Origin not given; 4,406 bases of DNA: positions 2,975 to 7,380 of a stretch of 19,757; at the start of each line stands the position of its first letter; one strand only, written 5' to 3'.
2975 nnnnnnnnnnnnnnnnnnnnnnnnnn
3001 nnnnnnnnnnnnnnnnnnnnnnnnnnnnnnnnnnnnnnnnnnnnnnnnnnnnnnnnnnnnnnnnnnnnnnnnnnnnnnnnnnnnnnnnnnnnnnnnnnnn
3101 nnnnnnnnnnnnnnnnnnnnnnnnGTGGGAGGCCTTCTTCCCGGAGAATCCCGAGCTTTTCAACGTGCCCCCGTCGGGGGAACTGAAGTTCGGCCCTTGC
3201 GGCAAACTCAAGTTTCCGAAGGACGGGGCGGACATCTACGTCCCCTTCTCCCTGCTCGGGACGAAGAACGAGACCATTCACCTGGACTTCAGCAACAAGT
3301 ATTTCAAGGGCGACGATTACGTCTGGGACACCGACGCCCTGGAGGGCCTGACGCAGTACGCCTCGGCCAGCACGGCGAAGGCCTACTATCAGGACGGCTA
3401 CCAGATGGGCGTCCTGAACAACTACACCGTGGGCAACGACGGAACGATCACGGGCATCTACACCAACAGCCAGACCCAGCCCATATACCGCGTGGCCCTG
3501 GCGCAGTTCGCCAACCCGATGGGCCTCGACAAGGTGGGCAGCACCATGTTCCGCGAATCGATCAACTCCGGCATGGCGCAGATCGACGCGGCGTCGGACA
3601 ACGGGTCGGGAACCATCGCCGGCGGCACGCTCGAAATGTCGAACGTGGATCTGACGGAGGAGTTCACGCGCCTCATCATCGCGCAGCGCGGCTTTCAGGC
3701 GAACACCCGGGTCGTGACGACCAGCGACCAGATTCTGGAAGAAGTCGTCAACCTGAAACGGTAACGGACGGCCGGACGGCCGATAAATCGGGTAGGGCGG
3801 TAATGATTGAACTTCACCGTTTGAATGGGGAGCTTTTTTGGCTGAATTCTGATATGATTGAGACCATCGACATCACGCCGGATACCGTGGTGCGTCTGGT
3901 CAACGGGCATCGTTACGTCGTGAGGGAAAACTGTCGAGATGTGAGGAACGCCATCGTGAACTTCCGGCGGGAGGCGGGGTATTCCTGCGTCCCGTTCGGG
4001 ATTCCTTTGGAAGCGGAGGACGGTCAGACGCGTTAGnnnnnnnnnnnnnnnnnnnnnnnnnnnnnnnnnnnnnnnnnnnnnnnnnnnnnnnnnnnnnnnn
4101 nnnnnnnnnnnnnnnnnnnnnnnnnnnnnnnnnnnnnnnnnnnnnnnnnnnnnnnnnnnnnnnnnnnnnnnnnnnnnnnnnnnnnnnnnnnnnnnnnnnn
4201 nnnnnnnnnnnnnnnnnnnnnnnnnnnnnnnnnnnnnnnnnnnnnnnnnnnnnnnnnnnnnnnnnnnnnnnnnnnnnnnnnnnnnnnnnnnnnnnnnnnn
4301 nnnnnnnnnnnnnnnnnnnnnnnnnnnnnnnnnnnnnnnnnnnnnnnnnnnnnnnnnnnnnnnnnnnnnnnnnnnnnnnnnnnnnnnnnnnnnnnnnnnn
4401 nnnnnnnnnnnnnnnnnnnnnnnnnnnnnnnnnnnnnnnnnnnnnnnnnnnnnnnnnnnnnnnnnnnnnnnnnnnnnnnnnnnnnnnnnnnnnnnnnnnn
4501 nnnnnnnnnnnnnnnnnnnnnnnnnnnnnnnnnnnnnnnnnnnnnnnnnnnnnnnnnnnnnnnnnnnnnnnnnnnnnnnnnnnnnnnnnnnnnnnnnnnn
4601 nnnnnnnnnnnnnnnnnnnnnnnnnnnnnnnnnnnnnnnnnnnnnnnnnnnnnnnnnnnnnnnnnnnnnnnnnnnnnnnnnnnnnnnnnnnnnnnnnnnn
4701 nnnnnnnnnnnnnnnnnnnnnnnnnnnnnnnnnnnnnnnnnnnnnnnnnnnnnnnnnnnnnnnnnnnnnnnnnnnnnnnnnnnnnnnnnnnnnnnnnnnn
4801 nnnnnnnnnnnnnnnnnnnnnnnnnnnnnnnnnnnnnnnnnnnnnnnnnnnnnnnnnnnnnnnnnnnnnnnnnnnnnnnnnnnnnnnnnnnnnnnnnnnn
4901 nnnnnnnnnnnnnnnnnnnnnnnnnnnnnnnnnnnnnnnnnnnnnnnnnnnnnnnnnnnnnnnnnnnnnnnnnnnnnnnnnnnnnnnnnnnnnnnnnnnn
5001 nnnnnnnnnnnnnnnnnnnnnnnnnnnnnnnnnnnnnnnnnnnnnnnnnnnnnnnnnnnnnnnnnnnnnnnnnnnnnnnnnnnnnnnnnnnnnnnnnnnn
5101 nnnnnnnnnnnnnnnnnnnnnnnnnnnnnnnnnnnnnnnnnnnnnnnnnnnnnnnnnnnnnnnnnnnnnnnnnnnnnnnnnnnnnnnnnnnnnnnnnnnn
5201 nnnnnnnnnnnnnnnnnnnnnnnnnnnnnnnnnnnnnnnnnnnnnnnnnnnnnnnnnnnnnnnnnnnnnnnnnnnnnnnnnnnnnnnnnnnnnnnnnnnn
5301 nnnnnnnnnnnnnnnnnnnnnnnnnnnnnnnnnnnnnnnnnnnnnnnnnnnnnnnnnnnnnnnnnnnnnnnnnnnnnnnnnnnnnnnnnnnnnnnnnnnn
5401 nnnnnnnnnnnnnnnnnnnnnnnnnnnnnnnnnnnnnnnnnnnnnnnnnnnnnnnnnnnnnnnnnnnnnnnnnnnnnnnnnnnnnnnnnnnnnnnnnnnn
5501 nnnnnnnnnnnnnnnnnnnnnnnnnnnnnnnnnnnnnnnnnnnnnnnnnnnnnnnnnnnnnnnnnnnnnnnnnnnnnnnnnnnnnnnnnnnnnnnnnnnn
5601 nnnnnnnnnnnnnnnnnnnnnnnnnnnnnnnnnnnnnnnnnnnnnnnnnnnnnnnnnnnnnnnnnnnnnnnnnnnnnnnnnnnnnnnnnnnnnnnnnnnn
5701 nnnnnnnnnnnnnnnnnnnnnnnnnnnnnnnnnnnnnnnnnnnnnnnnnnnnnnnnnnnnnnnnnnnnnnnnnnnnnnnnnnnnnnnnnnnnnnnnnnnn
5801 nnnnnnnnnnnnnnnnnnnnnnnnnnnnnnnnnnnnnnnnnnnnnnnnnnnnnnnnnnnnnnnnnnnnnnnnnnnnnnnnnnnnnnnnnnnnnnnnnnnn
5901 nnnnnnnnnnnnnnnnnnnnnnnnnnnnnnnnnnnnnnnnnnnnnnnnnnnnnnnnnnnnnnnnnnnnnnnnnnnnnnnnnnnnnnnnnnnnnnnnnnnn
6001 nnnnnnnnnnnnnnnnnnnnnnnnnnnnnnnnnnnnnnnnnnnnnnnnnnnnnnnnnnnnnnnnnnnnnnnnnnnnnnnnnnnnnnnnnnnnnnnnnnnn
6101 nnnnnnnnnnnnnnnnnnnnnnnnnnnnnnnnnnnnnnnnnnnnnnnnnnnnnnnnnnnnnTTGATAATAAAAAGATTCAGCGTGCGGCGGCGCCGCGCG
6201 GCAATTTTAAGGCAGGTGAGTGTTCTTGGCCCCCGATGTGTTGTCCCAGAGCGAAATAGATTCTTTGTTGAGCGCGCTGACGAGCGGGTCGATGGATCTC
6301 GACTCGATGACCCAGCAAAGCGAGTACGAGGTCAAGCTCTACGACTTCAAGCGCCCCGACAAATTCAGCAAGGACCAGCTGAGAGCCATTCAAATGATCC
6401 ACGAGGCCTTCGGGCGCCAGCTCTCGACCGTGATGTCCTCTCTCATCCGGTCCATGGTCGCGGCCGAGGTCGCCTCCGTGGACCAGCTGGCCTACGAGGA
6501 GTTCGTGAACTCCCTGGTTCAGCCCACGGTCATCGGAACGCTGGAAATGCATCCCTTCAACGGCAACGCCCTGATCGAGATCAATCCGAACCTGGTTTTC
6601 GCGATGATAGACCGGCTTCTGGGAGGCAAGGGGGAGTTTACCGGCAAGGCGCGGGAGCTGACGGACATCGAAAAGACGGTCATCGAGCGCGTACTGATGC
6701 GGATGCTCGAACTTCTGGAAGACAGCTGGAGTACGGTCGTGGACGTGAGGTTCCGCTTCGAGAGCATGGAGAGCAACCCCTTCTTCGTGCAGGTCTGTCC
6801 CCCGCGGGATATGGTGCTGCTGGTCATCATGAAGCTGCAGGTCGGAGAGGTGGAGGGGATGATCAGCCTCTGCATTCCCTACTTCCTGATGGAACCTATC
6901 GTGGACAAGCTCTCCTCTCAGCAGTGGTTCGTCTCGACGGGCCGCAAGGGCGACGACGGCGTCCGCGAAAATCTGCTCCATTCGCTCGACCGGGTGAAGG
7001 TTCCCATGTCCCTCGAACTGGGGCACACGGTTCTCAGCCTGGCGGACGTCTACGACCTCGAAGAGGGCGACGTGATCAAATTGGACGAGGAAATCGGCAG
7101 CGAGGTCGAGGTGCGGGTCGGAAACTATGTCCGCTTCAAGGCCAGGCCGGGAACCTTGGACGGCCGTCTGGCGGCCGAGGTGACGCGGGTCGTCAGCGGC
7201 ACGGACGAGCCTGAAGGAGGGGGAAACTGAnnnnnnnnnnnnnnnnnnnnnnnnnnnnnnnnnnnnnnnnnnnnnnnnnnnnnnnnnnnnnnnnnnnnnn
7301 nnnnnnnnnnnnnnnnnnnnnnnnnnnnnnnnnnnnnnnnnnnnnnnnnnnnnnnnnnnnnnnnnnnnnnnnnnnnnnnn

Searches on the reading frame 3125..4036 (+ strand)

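Call 8: search_protein_families(library=pfam, proteins=[window:3125-4036:+])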
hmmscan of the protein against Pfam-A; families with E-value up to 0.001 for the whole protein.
window:3125-4036:+ (303 aa): 1 family
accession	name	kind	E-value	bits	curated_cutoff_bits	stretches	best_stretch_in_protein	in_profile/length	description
PF06289.16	FlbD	-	2.6e-23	81.8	24.7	1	227-283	1-57/59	Flagellar and Swarming motility proteins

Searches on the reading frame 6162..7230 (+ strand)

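Call 7: search_protein_families(library=pfam, proteins=[window:6162-7214:+])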
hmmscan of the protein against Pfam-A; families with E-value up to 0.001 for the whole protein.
window:6162-7214:+ (350 aa): 0 families

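Call 46: search_protein_families(library=pfam, proteins=[window:6220-7230:+], max_evalue=0.01)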
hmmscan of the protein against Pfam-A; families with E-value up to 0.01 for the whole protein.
window:6220-7230:+ (336 aa): 2 families
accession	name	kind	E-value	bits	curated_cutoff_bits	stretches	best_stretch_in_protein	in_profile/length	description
PF02154.20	FliM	-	2e-66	224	27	1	41-231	1-192/192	Flagellar motor switch protein FliM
PF01052.25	FliMN_C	-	5.3e-20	71.6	23.8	1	256-325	3-72/73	Type III flagellar switch regulator (C-ring) FliN C-term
